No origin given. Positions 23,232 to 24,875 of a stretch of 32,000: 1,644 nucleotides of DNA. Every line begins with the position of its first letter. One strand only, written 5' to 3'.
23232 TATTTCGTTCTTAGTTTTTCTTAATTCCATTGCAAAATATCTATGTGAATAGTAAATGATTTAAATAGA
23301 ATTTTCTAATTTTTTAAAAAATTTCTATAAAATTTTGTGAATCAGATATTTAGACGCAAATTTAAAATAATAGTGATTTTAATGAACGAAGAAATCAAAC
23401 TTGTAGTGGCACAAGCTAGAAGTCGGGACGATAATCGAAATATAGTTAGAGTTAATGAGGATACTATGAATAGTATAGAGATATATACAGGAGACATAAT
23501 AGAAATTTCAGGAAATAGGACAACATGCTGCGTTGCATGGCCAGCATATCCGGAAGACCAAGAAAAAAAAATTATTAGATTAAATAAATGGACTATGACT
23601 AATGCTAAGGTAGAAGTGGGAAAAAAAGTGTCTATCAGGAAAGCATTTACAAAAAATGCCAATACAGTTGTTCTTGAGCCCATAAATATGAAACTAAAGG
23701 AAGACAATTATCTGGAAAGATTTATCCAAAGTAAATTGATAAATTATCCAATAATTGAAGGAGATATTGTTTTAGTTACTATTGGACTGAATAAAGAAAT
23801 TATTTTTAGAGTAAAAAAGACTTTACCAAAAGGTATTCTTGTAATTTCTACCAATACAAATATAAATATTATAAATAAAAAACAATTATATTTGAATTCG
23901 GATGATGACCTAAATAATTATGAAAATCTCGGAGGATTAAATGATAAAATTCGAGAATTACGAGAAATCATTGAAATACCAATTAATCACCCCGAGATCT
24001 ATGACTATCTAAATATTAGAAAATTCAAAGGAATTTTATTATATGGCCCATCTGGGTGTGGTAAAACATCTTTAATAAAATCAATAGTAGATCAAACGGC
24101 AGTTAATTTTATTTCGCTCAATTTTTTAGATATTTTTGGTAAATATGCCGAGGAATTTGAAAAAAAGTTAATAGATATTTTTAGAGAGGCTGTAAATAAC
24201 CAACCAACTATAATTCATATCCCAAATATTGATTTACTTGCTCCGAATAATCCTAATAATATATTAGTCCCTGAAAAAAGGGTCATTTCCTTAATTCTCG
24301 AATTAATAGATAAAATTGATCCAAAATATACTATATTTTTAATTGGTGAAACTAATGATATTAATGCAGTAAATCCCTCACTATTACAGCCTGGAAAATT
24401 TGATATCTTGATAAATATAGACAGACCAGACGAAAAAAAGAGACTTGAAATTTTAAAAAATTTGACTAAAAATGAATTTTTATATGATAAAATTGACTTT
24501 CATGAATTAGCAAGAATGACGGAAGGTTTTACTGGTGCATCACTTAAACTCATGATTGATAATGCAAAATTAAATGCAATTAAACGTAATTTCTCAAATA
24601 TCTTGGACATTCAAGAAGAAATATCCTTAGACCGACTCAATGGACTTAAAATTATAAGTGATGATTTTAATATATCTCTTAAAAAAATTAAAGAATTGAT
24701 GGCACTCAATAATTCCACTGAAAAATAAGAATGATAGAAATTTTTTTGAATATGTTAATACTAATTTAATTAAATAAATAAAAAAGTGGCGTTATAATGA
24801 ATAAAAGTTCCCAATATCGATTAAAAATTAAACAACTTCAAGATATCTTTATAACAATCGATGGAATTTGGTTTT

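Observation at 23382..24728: Half-length Cdc48 pseudo-ATPase: N domain plus one catalytically dead AAA ring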

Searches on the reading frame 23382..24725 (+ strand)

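Call 4: search_protein_families(library=pfam, proteins=[window:23382-24725:+], max_evalue=0.1)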
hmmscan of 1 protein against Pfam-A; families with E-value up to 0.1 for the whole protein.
window:23382-24725:+ (448 aa): 25 families
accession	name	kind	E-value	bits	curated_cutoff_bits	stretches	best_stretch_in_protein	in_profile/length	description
PF00004.35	AAA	-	4.5e-25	89.1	21.2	1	218-347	1-130/131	ATPase family associated with various cellular activities (AAA)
PF02359.24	CDC48_N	-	8.4e-25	87.2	35.1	1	6-88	1-83/85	Cell division protein 48 (CDC48), N-terminal domain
PF02933.23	CDC48_2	-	2.2e-10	40.4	22.4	1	110-163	6-57/64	Cell division protein 48 (CDC48), domain 2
PF17862.7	AAA_lid_3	-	3.7e-10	39.6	27.2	1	371-407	2-38/45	AAA+ lid domain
PF01637.24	ATPase_2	-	0.00023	21.5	33.2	1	214-259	19-68/225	ATPase domain predominantly from Archaea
PF12775.13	AAA_7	-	0.00035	20.6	25.8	1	212-243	30-62/181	P-loop containing dynein motor region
PF13173.12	AAA_14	-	0.00072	20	27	1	216-278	3-66/129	AAA domain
PF00005.33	ABC_tran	-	0.0014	19.7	25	1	210-240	6-36/137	ABC transporter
PF13191.12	AAA_16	-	0.0016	19.4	32.6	1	216-265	25-80/167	AAA ATPase domain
PF05673.19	DUF815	-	0.0016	18.1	23.8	1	209-249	47-85/249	Protein of unknown function (DUF815)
PF00308.24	Bac_DnaA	-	0.0024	18.5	23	1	213-272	32-88/162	Bacterial DnaA ATPAse domain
PF03193.22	RsgA_GTPase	-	0.0029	17.9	30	1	168-241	57-132/174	RsgA GTPase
PF13401.12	AAA_22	-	0.0055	17.5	27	1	218-244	8-37/130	AAA domain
PF03215.21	Rad17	-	0.0081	16.6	23.8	1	209-241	39-71/186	Rad17 P-loop domain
PF25201.1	nSTAND6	-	0.011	16.2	27.7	1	215-253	18-54/148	Novel STAND NTPase 6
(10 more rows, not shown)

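Call 5: search_protein_families(library=ncbifam, proteins=[window:23382-24725:+], max_evalue=0.1)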
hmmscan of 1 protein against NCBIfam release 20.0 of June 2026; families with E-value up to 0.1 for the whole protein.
window:23382-24725:+ (448 aa): 23 families
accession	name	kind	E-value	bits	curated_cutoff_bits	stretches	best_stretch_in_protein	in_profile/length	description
TIGR01243.1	CDC48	subfamily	3.2e-94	316.7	802.65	1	5-437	2-436/733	CDC48 family AAA ATPase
TIGR01242.2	TIGR01242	subfamily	6.4e-51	173.4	500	1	178-408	111-344/362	proteasome-activating nucleotidase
NF003069.1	PRK03992.1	subfamily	1.7e-49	169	500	1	178-407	128-360/379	proteasome-activating nucleotidase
NF047748.1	PrtsmActNtasePan1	equivalog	1.3e-41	143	750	1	178-407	145-377/405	proteasome-activating nucleotidase Pan1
NF047747.1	PrtsmActNtasePan2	equivalog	3.9e-40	138.3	700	1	179-415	149-388/397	proteasome-activating nucleotidase Pan2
TIGR01241.2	FtsH_fam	equivalog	1.3e-35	123.3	600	1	159-412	140-395/598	ATP-dependent zinc metalloprotease FtsH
TIGR03689.1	pup_AAA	equivalog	4.1e-28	98.4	504.75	1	165-367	167-383/512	proteasome ATPase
NF041006.2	cell_div_CdvC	equivalog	5.3e-28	98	650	1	177-418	99-341/370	cell division protein CdvC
NF008004.0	PRK10733.1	equivalog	8e-22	77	1008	1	171-404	142-377/644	ATP-dependent zinc metalloprotease FtsH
NF042959.1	IteA_antiphage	equivalog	4.3e-18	65.6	510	1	205-412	115-316/367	anti-phage ATPase IteA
NF003229.0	PRK04195.1-5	equivalog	9.7e-06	24.5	280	1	214-250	41-79/413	replication factor C large subunit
NF003230.0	PRK04195.1-6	equivalog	3.1e-05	22.8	441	1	206-250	30-74/494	replication factor C large subunit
NF009881.0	PRK13341.1-2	equivalog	0.0028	15.6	651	1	216-247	53-84/736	AAA family ATPase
NF010555.0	PRK13949.1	equivalog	0.0073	16.4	180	1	217-270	3-51/175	shikimate kinase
NF003226.0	PRK04195.1-1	equivalog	0.0079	15.2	588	1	214-321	39-137/405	replication factor C large subunit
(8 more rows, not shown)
